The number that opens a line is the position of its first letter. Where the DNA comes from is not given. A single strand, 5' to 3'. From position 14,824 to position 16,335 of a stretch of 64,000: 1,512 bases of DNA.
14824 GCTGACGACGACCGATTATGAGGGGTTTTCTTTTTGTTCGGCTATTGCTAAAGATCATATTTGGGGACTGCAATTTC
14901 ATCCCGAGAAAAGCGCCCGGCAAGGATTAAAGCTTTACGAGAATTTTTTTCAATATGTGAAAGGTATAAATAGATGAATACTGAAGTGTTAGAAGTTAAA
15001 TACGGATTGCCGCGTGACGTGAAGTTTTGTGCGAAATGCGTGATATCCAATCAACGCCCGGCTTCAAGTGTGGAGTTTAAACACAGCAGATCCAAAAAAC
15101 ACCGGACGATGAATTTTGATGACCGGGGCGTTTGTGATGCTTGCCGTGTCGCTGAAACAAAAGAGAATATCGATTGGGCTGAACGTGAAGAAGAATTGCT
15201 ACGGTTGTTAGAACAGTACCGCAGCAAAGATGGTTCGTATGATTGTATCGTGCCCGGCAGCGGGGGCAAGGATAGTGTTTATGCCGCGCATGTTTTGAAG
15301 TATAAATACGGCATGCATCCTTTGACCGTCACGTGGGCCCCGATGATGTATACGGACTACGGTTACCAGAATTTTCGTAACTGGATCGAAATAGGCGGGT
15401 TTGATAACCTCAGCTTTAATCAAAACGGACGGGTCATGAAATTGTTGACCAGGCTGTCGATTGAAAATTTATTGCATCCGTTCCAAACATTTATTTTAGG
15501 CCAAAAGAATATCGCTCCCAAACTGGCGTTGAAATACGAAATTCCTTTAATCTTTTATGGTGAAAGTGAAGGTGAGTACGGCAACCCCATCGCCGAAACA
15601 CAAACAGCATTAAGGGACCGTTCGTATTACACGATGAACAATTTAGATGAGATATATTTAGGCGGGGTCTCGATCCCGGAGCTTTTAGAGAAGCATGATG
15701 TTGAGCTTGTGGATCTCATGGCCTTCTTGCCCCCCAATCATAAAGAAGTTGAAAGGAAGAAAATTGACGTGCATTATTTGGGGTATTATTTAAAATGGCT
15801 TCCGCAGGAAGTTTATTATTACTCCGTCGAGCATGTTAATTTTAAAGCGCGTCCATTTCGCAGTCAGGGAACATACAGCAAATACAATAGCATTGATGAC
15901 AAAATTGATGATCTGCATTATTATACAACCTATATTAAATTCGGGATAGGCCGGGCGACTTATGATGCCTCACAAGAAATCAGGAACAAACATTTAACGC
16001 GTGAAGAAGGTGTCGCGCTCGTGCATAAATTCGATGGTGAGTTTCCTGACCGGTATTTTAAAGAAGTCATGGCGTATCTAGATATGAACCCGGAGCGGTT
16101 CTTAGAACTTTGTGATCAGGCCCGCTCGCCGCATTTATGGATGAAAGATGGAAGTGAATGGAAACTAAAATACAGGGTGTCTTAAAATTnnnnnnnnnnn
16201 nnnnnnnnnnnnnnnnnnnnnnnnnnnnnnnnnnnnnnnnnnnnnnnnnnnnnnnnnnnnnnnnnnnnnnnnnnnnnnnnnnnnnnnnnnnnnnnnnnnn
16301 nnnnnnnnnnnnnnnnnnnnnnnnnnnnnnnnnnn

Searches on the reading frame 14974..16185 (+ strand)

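Call 13: search_protein_families(library=pfam, proteins=[window:14974-16185:+])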
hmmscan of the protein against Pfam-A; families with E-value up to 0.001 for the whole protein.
window:14974-16185:+ (403 aa): 0 families

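Call 38: search_protein_families(library=ncbifam, proteins=[window:14974-16185:+], max_evalue=0.01)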
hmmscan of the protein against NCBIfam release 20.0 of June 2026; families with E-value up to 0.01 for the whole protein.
window:14974-16185:+ (403 aa): 1 family
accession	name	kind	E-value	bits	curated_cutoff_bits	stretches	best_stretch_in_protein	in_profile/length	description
TIGR03573.1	WbuX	subfamily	2.1e-109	366.1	203.2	1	16-379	1-342/344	N-acetyl sugar amidotransferase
